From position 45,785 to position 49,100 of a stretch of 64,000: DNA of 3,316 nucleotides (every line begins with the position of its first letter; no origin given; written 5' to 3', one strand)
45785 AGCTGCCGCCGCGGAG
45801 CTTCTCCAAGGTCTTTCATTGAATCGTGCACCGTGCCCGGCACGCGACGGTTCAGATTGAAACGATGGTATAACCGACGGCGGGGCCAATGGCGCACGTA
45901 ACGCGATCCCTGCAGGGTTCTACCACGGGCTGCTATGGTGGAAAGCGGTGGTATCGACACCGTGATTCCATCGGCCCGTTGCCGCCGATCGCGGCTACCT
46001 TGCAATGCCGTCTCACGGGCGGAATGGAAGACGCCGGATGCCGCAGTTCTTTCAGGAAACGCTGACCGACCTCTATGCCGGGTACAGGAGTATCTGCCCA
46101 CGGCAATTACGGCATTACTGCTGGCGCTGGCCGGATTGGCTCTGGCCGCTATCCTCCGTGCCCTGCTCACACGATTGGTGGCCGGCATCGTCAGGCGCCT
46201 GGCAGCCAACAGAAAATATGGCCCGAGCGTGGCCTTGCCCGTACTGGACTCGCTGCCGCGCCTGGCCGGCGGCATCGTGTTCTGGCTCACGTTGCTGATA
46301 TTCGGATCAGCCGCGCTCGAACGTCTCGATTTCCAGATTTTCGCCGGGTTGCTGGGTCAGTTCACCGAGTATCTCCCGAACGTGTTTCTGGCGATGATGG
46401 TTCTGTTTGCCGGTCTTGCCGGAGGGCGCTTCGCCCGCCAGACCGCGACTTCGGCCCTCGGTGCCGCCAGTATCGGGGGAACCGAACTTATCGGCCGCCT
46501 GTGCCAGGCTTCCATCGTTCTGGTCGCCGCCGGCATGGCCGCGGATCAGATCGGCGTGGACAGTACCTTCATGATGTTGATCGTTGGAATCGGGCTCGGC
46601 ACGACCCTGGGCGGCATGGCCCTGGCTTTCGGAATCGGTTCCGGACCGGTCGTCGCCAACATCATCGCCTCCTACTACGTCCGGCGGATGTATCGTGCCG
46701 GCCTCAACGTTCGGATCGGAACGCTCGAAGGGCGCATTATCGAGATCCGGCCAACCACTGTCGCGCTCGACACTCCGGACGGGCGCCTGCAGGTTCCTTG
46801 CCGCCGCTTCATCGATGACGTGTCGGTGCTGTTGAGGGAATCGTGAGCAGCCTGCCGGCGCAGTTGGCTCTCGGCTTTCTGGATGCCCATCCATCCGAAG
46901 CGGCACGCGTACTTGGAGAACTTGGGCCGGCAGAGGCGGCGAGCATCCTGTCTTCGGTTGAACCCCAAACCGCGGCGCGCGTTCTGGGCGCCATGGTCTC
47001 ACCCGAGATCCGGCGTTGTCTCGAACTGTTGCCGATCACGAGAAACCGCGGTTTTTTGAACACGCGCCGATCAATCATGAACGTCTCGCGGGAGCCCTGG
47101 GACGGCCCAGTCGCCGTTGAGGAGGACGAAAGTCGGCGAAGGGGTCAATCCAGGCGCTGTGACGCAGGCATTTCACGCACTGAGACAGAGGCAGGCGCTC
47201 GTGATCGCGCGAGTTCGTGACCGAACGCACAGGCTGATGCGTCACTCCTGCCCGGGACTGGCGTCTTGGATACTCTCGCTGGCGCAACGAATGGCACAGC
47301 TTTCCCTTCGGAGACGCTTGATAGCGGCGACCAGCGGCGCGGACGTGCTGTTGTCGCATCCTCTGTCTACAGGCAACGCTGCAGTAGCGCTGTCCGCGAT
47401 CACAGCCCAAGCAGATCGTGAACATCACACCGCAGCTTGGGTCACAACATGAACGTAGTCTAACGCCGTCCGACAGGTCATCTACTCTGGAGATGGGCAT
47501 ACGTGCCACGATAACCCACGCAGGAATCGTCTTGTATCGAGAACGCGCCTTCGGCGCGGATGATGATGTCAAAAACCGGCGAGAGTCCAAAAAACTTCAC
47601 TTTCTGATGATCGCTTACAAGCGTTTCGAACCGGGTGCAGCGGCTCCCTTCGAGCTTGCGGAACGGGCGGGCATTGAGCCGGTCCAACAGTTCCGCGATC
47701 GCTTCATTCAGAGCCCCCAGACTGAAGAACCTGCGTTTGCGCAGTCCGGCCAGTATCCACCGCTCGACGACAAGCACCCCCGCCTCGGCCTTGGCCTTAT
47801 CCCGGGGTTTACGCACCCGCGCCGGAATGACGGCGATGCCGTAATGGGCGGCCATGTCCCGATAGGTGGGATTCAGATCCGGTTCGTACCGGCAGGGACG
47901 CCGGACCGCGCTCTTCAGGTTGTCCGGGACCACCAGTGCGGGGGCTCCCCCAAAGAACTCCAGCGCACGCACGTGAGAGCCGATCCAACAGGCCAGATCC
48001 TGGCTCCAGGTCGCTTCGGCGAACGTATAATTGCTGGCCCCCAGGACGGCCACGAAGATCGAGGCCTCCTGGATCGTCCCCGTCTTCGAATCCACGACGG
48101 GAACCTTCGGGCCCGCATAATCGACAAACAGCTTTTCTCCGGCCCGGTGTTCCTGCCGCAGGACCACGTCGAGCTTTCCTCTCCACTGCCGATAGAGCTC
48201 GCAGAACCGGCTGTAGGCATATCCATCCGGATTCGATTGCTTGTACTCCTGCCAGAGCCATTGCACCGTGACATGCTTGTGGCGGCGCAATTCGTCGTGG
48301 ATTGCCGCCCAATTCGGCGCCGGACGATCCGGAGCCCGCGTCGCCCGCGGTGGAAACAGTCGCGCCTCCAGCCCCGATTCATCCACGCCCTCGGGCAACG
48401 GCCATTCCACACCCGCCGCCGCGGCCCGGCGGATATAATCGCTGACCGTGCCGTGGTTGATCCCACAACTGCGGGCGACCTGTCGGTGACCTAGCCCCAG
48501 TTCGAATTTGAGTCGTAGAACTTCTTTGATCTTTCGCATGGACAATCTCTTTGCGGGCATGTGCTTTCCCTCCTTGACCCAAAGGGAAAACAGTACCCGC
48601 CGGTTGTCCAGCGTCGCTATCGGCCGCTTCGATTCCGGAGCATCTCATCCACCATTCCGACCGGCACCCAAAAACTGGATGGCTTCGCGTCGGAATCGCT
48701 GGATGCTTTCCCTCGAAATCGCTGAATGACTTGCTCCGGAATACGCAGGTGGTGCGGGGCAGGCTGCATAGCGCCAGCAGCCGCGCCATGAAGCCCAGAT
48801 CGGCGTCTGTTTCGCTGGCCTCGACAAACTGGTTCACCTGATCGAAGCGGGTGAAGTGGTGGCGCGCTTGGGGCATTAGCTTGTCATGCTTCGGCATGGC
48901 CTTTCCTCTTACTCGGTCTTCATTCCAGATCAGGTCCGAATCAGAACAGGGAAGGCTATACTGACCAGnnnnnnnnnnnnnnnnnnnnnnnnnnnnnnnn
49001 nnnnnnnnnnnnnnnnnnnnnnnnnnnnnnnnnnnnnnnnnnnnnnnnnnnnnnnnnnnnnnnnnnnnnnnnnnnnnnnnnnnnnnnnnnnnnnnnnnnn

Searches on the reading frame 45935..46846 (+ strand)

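Call 5: search_protein_families(library=pfam, proteins=[window:45935-46846:+], max_evalue=0.01)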
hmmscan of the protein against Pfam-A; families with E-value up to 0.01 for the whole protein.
window:45935-46846:+ (303 aa): 3 families
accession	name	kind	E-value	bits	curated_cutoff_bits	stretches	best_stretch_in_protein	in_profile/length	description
PF05552.17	MS_channel_1st_1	-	2.2e-07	31.1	22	1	135-178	2-45/50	Mechanosensitive ion channel, conserved TM helix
PF00924.24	MS_channel_2nd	-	0.0044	17.5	20.2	1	248-288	13-54/68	Mechanosensitive ion channel, beta-domain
PF15968.10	RexB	-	0.0051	17.7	27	0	59-125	38-103/139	Membrane-anchored ion channel, Abi component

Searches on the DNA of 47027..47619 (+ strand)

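Call 77: search_dna_similar(query=window:47027-47619:+, collection=plasmids, mode=distant, max_rows=8)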
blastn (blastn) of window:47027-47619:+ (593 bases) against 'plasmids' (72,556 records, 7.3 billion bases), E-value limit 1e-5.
No match.
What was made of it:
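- Tried and rejected: The 593-bp element has no match in PLSDB plasmids (call 77).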

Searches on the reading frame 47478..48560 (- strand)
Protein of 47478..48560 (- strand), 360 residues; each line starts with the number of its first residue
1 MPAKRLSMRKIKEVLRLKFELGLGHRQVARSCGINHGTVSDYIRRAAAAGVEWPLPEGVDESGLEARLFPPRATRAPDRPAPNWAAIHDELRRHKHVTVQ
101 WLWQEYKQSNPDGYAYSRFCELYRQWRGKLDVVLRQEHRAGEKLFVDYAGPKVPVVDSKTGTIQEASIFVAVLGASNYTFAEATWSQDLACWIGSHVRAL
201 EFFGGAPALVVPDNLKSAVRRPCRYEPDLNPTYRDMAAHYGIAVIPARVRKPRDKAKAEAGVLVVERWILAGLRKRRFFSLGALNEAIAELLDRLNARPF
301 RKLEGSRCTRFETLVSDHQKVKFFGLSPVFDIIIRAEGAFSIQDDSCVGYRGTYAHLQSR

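Call 5: search_protein_families(library=pfam, proteins=[window:47478-48560:-], max_evalue=0.01)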
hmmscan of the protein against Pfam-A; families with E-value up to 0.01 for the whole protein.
window:47478-48560:- (360 aa): 3 families
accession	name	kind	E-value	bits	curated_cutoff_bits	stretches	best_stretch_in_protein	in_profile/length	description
PF00665.32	rve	-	3.1e-09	37.5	32.6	1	138-252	2-102/102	Integrase core domain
PF08281.18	Sigma70_r4_2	-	0.00022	21.3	25.7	1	12-46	16-50/54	Sigma-70, region 4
PF13384.12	HTH_23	-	0.0064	16.7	24.6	0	19-51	15-46/50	Homeodomain-like domain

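Call 8: search_protein_families(library=ncbifam, proteins=[window:47478-48560:-], max_evalue=0.01)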
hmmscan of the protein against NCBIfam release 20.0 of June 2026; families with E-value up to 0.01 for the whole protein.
window:47478-48560:- (360 aa): 4 families
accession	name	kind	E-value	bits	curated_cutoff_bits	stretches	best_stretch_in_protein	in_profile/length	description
NF033546.1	transpos_IS21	equivalog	2.8e-87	293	160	1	15-312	1-283/294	IS21 family transposase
NF038385.1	IS66_access_TnpA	equivalog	9.4e-13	48.2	150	1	11-80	5-74/190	IS66-like element accessory protein TnpA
NF033577.2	transpos_IS481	equivalog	1.1e-06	28.4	224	1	15-304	6-276/284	IS481 family transposase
TIGR02937.1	sigma70-ECF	superfamily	0.0026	17.4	42.9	0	12-46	123-157/165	sigma-70 family RNA polymerase sigma factor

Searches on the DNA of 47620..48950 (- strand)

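Call 76: search_dna_similar(query=window:47620-48950:-, collection=plasmids, mode=distant, max_rows=8)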
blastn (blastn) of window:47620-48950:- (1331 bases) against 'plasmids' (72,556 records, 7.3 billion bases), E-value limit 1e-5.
Records with a match: 733; places in all: 1080; records where one place covers at least 80% of the query: 0.
Best place of each record, by identity: 80-90% 1; 60-80% 732.
By first word of the organism name: Escherichia 160; Pseudomonas 73; Burkholderia 70; Sinorhizobium 69; Bradyrhizobium 49; Rhizobium 38; Klebsiella 37; Aeromonas 37; Salmonella 33; Citrobacter 14; and 61 more.
By predicted mobility (MOB-suite, as given by PLSDB): conjugative 464; non-mobilizable 186; mobilizable 83.
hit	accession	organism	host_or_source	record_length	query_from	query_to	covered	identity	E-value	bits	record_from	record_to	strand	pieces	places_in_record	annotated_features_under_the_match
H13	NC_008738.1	Marinobacter nauticus VT8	-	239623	388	1296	68%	68.9%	2e-94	355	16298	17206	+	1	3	istA: IS21-like element ISSpu5 family transposase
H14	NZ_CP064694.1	Bradyrhizobium sp. 187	Acmispon strigosus,cell culture,root ...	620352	391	1314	69%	66.6%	3e-46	194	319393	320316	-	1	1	istA: IS21 family transposase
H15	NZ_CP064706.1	Bradyrhizobium sp. 155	Acmispon strigosus,cell culture,root ...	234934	391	1314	69%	66.4%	2e-43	185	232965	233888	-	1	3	none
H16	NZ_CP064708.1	Bradyrhizobium sp. 131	Acmispon strigosus,cell culture,root ...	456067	391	1314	69%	66.4%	2e-43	185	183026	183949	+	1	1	istA: IS21 family transposase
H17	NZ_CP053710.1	Lichenicola cladoniae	Cladonia borealis,cell culture,lichen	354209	495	1293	60%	65.1%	3e-27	131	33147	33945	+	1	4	istA: IS21 family transposase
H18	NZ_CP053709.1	Lichenicola cladoniae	Cladonia borealis,cell culture,lichen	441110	495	1293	60%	65.1%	3e-27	131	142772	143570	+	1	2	istA: IS21 family transposase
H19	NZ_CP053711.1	Lichenicola cladoniae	Cladonia borealis,cell culture,lichen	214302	495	1293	60%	65.1%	3e-27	131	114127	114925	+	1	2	istA: IS21 family transposase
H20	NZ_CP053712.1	Lichenicola cladoniae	Cladonia borealis,cell culture,lichen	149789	495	1293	60%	65.1%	3e-27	131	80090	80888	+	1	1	istA: IS21 family transposase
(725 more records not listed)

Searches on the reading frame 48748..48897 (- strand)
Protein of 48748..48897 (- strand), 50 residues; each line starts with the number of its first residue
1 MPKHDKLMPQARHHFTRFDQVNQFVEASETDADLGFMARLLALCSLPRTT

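Call 42: search_dna_similar(query=window:48748-48897:-, collection=plasmids, mode=protein, max_rows=12, max_evalue=0.001)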
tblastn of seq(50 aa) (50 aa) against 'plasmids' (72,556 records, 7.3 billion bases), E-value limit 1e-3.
No match.
